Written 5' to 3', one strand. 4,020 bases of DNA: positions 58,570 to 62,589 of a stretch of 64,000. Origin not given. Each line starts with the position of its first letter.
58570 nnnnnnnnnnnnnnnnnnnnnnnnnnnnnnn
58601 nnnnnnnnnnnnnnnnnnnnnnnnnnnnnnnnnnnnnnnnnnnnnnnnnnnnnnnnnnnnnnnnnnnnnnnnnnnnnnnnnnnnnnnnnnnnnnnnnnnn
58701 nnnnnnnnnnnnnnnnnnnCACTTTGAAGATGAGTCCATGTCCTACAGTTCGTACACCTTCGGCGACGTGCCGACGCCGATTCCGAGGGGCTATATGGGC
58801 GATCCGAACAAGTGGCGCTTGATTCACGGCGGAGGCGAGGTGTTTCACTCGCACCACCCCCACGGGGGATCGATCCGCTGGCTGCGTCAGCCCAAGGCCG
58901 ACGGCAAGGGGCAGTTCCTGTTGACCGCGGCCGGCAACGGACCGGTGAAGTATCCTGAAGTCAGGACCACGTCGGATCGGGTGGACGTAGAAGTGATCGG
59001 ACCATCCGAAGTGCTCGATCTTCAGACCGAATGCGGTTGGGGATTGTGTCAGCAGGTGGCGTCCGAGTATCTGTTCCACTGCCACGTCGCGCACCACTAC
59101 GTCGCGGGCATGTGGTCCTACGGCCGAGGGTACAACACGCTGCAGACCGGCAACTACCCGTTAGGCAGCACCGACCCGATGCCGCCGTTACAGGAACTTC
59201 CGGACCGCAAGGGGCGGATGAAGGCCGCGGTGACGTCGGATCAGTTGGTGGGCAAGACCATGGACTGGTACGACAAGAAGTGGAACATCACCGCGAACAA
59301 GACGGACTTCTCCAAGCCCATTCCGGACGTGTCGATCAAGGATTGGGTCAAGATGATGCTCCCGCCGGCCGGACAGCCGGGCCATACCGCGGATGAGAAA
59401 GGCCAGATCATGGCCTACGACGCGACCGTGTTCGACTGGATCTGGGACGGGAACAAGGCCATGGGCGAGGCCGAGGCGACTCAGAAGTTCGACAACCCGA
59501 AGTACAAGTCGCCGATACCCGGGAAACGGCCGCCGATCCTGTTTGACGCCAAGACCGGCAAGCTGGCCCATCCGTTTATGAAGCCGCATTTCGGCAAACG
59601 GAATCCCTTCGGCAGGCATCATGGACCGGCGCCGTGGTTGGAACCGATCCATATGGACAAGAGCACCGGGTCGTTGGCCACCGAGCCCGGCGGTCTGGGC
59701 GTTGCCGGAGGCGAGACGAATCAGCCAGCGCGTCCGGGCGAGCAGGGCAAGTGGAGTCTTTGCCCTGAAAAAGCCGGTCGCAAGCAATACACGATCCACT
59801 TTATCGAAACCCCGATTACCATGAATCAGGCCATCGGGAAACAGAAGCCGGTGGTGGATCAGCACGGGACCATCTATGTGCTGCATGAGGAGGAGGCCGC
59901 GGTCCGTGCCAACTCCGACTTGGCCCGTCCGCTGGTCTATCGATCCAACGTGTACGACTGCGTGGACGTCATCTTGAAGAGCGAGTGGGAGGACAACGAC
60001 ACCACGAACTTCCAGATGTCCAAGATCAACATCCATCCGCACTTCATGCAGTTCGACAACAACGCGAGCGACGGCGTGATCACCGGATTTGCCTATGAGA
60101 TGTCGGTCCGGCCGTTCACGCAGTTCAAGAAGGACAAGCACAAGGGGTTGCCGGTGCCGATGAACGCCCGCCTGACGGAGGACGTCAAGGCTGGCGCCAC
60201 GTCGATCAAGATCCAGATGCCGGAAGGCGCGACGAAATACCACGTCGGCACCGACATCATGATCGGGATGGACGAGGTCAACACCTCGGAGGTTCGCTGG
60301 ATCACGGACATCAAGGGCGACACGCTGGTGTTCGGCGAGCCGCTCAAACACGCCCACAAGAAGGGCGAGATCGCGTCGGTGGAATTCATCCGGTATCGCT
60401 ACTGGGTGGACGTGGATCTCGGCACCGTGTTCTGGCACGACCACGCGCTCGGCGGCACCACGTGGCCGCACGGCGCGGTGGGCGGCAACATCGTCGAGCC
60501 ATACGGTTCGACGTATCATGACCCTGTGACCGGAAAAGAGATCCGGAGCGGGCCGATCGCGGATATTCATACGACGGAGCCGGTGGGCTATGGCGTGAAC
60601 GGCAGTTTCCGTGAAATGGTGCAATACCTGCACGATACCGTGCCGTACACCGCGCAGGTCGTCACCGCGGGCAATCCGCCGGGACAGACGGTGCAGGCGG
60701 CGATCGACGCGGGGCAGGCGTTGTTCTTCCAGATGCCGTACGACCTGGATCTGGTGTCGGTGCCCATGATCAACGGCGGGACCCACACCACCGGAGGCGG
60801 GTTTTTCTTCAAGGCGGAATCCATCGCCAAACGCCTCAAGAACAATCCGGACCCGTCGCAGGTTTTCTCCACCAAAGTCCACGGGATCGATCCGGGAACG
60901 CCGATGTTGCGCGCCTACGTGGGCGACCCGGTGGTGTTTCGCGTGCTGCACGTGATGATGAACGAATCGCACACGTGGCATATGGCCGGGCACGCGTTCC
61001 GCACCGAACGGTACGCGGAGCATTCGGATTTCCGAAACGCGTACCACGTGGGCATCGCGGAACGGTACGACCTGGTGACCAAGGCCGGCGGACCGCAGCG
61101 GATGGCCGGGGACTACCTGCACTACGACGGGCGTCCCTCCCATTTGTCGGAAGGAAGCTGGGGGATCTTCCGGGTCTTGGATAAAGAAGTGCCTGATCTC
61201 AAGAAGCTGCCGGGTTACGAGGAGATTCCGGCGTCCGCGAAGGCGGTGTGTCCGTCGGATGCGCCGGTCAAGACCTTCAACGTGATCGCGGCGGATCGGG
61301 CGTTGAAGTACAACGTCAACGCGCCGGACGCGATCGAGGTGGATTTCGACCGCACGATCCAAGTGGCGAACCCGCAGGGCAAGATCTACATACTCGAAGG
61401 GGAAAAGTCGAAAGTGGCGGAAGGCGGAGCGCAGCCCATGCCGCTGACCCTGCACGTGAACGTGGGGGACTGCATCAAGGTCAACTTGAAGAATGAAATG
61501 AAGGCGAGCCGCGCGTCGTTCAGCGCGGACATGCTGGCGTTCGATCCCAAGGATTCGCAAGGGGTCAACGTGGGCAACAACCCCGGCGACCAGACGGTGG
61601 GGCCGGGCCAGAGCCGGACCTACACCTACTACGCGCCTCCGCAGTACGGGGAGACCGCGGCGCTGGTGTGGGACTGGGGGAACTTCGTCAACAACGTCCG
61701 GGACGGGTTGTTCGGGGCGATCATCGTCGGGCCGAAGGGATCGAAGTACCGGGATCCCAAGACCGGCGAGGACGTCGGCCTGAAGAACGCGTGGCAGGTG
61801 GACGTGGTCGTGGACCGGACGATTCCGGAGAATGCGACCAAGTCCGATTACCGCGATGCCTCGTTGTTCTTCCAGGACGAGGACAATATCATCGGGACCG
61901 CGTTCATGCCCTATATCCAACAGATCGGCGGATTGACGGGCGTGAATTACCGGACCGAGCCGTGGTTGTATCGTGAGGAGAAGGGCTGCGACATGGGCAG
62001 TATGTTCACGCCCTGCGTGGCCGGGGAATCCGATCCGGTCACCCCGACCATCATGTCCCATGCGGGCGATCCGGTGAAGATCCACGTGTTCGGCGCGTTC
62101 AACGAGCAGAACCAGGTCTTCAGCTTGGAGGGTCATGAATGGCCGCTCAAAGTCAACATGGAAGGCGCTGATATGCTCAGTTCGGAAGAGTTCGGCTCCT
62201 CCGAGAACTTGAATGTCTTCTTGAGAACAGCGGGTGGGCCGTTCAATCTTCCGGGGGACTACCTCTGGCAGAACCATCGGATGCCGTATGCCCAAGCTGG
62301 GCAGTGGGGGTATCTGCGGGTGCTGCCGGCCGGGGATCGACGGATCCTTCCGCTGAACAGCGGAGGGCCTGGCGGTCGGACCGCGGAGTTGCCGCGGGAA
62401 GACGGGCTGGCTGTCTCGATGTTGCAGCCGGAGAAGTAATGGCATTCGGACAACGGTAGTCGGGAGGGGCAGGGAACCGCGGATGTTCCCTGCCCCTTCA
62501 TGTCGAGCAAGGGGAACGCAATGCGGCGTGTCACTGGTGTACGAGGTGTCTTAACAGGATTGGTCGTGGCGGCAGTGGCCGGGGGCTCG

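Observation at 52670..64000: Copper-protein island: a 1634-aa MofA/MnxG-like multicopper oxidase ringed by five paralogous secreted cupredoxin-like proteins, a candidate novel extracytoplasmic metal/substrate-oxidising system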

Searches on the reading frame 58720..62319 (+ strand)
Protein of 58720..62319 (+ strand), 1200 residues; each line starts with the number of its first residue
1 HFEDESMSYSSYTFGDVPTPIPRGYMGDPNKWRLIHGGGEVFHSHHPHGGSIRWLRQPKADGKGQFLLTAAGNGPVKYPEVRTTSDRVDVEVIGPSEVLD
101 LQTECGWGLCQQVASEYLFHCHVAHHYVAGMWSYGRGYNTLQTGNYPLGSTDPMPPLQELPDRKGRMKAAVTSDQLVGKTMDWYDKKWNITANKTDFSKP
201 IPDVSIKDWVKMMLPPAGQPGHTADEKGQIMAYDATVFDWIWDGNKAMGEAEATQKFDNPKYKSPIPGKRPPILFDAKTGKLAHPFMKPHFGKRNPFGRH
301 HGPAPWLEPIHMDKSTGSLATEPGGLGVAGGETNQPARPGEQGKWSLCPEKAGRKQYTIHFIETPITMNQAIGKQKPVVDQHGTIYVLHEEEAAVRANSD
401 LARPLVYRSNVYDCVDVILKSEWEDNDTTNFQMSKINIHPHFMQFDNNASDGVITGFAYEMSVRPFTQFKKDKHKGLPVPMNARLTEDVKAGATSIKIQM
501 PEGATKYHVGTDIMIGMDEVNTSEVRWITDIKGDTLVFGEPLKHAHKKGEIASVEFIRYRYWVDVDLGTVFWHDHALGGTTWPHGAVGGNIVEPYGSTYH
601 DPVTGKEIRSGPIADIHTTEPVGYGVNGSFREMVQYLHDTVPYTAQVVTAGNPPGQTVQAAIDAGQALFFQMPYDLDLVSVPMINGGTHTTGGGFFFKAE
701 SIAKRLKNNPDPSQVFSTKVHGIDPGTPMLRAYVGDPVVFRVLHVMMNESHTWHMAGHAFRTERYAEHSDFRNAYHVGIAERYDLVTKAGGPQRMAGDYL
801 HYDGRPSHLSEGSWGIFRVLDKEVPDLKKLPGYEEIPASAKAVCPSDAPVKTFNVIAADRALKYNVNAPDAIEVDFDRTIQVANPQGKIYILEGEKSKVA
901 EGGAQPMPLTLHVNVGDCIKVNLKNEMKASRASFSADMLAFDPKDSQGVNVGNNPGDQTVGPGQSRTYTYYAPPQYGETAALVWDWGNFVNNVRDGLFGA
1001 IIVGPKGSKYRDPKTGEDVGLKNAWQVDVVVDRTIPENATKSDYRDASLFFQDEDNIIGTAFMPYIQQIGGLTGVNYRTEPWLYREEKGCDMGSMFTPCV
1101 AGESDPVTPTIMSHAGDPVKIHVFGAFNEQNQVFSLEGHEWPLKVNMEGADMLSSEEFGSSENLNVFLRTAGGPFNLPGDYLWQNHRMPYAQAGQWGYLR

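Call 70: predict_structure(alignment_id=A2)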
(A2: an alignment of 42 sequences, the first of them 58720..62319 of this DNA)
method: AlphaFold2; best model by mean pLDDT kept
length: 1200 residues; sequences in the alignment: 42
mean_pLDDT: 69.0   pTM: 0.73
mean pLDDT of the five models: 69.0, 67.7, 65.2, 61.6, 58.7
residues with pLDDT >= 90: 278; 70-90: 410; 50-70: 226; < 50: 286
segments of 3 or more residues with pLDDT < 50: 1-167, 284-295, 301-306, 428-463, 565-585, 650-653, 686-693, 746-748, 875-877, 1055-1061, 1101-1106
pLDDT, mean of each block of 10 residues (from residue 1): 23 22 26 26 25 28 42 28 28 24 28 26 25 28 41 35 46 90 77 85 88 81 72 71 89 66 70 80 51 49 51 70 78 71 55 79 80 83 81 87 83 77 57 38 29 26 65 66 93 94 82 86 88 92 94 78 51 43 56 83 92 87 79 75 57 57 56 70 49 57 86 89 75 94 60 87 67 70 82 94 81 89 94 92 93 93 70 57 77 79 70 97 93 93 95 93 96 92 84 71 95 90 93 92 92 51 54 53 58 52 57 92 74 82 73 73 86 87 74 74
secondary structure, 60 per line:
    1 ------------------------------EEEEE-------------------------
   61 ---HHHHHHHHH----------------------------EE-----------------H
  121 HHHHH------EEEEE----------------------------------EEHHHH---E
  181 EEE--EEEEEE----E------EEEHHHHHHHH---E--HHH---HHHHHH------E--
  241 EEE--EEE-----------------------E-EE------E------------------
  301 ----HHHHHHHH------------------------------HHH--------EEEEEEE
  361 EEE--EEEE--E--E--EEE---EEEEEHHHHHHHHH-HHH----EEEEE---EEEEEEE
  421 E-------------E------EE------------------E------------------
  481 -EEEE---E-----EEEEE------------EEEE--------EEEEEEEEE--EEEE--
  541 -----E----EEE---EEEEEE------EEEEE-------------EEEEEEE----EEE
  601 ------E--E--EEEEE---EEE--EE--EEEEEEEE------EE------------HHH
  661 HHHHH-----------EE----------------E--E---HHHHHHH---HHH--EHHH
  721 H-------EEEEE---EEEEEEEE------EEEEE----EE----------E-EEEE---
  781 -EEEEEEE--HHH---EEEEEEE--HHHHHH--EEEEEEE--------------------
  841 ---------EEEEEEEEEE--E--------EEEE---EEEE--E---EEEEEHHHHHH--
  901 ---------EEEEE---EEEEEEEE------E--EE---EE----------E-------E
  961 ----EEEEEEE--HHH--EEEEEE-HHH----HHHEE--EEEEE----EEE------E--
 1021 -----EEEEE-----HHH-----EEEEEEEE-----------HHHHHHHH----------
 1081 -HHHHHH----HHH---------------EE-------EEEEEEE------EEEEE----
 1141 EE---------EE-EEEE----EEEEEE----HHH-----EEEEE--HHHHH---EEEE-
elements in order (helices of 4 or more, strands of 3 or more residues): E31-35 H64-72 H120-125 E132-136 H173-176 E180-183 E186-191 E203-205 H206-213 H226-231 E241-243 E246-248 H305-312 E354-363 E366-369 E378-380 E384-388 H389-397 E406-410 E414-421 E482-485 E495-499 E512-515 E524-532 E535-538 E551-553 E557-562 E569-573 E587-593 E598-600 E613-617 E621-623 E630-637 H658-665 H702-708 H718-721 E729-733 E737-744 E751-755 E774-777 E782-788 E797-803 H806-811 E814-820 E850-859 E871-874 E878-881 E888-892 H893-898 E910-914 E918-925 E965-971 E979-984 E1000-1004 E1009-1011 E1026-1030 E1044-1051 H1063-1070 H1082-1087 E1119-1125 E1132-1136 E1155-1158 E1163-1168 E1181-1185 H1188-1192 E1196-1199

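Call 72: fold_search(model_id=the predicted structure, library=pdb)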
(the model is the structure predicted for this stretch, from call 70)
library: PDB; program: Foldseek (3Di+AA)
matches with E <= 10: 1456; with E <= 0.001: 512
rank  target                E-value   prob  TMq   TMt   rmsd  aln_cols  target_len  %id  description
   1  9bxa_A                8.6e-54  1.00  0.49  0.48  10.3      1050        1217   21  Structure of Mnx H340A complex from Bacillus sp. PL-12 (released 2024-08-07)
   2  4bxs_V                6.5e-24  1.00  0.36  0.34  11.1       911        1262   10  Crystal Structure of the Prothrombinase Complex from the Venom of Pseudonaja Textilis (released 2013-07-31)
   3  4enz                  6.5e-24  1.00  0.35  0.40  11.8       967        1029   12  Structure of human ceruloplasmin at 2.6 A resolution (released 2013-04-17)
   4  5n0k                  6.8e-24  1.00  0.35  0.40  11.7       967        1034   11  Rat ceruloplasmin orthorhombic form (released 2017-12-13)
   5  1kcw                  8.5e-24  1.00  0.34  0.40  10.6       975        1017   11  X-RAY CRYSTAL STRUCTURE OF HUMAN CERULOPLASMIN AT 3.0 ANGSTROMS (released 1997-02-12)
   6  2j5w                  5.7e-23  1.00  0.35  0.40  11.8       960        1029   11  Ceruloplasmin revisited: structural and functional roles of various metal cation binding sites (released 2007-02-06)
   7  4ejx_A                3.8e-22  1.00  0.35  0.40  12.2       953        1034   12  Structure of ceruloplasmin-myeloperoxidase complex (released 2013-04-10)
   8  7kve                  1.2e-21  1.00  0.34  0.30  12.4       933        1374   10  Cryo-EM structure of human Factor V at 3.3 Angstrom resolution (released 2021-03-10)
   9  8fdg                  2.0e-21  1.00  0.33  0.27  11.8       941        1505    9  Cryo-EM structure of coagulation factor V short (released 2023-03-15)
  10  8tn9                  2.3e-21  1.00  0.34  0.31  11.6       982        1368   11  Structural architecture of the acidic region of the B domain of coagulation factor V (released 2023-10-04)
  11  6mf0_A                2.6e-21  1.00  0.25  0.24  24.8      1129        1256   10  Crystal Structure Determination of Human/Porcine Chimera Coagulation Factor VIII (released 2019-09-11)
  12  6mf0_B                9.0e-21  1.00  0.33  0.32  11.3       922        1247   10  Crystal Structure Determination of Human/Porcine Chimera Coagulation Factor VIII (released 2019-09-11)
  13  7k66_A                4.6e-20  1.00  0.31  0.30  12.1       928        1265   10  Structure of Blood Coagulation Factor VIII in Complex with an Anti-C1 Domain Pathogenic Antibody Inhibitor (released 2020-10-14)
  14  7kbt_A                5.1e-20  1.00  0.33  0.32  11.8       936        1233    9  Factor VIII in complex with the anti-C2 domain antibody, G99 (released 2020-11-18)
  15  6mf2_A                9.9e-20  1.00  0.32  0.31  11.4       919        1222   10  Improved Model of Human Coagulation Factor VIII (released 2019-09-11)
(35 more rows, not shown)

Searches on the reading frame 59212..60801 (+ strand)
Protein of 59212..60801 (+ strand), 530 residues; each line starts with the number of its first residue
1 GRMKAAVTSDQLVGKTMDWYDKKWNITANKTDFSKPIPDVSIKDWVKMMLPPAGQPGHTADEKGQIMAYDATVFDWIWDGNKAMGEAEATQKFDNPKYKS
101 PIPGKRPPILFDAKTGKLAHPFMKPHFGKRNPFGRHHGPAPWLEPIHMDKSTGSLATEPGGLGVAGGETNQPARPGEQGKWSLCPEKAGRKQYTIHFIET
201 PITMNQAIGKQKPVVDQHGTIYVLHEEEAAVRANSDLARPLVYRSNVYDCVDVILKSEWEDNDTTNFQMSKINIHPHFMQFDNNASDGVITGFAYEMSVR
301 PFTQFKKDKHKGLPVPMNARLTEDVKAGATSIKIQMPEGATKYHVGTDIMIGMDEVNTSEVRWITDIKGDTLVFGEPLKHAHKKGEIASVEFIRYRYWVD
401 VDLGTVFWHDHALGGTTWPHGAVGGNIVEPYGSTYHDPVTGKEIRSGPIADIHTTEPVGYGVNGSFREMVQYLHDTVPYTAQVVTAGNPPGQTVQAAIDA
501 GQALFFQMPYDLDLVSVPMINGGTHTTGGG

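Call 32: search_solved_structures(query=window:59212-60801:+, max_evalue=0.01, show_alignments=1)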
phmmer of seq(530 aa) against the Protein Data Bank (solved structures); distinct sequences matched with E-value up to 0.01: 1.
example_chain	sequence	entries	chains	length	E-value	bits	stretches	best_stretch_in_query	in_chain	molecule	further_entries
9bxa_A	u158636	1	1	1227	1.5e-14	56.5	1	392-450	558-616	MnxG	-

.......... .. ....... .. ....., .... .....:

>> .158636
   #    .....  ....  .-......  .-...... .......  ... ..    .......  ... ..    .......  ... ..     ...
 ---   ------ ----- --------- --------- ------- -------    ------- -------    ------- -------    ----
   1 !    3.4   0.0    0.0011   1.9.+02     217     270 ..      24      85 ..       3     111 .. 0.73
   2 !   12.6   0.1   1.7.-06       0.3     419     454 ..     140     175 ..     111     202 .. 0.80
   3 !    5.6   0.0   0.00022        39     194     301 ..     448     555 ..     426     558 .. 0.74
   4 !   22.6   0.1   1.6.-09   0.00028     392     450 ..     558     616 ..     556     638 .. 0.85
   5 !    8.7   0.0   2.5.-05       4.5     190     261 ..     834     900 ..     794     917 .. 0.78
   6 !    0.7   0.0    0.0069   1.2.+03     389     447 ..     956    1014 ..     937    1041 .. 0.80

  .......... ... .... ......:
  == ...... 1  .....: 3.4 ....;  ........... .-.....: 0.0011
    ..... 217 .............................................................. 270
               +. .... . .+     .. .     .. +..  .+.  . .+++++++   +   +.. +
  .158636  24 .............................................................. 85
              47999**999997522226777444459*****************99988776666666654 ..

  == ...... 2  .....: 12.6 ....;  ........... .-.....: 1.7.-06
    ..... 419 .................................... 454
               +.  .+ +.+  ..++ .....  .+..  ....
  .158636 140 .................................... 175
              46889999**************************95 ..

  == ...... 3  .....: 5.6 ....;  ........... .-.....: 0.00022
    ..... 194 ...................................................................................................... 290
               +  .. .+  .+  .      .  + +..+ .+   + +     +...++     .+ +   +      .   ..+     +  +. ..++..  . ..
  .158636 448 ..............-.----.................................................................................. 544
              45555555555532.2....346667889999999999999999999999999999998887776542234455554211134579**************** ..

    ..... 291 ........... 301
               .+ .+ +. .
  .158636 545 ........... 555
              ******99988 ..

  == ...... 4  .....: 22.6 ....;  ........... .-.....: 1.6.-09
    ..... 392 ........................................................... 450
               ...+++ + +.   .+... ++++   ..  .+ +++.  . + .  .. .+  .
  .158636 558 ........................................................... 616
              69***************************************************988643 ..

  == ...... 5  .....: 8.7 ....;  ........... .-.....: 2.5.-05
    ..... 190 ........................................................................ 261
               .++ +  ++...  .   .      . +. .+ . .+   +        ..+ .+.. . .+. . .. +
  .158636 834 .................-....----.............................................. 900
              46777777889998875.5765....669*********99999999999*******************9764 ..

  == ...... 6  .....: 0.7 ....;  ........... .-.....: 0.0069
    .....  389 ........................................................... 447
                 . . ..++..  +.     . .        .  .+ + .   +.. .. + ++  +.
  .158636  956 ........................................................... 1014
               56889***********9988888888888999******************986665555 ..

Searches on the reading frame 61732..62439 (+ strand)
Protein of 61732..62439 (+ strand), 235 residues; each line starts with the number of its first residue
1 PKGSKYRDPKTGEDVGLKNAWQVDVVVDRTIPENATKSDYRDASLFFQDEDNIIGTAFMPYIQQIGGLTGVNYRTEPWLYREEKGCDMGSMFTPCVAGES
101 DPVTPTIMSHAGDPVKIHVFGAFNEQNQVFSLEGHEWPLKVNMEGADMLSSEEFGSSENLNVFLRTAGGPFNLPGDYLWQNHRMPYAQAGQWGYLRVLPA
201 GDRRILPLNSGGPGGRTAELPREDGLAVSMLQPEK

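Call 96: search_solved_structures(query=window:61732-62439:+, max_evalue=1)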
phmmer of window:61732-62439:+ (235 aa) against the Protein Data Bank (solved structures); distinct sequences matched with E-value up to 1: 1.
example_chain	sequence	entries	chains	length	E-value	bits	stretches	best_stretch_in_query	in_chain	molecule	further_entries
9bxa_A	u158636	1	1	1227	3.7e-35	124.9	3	1-224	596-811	MnxG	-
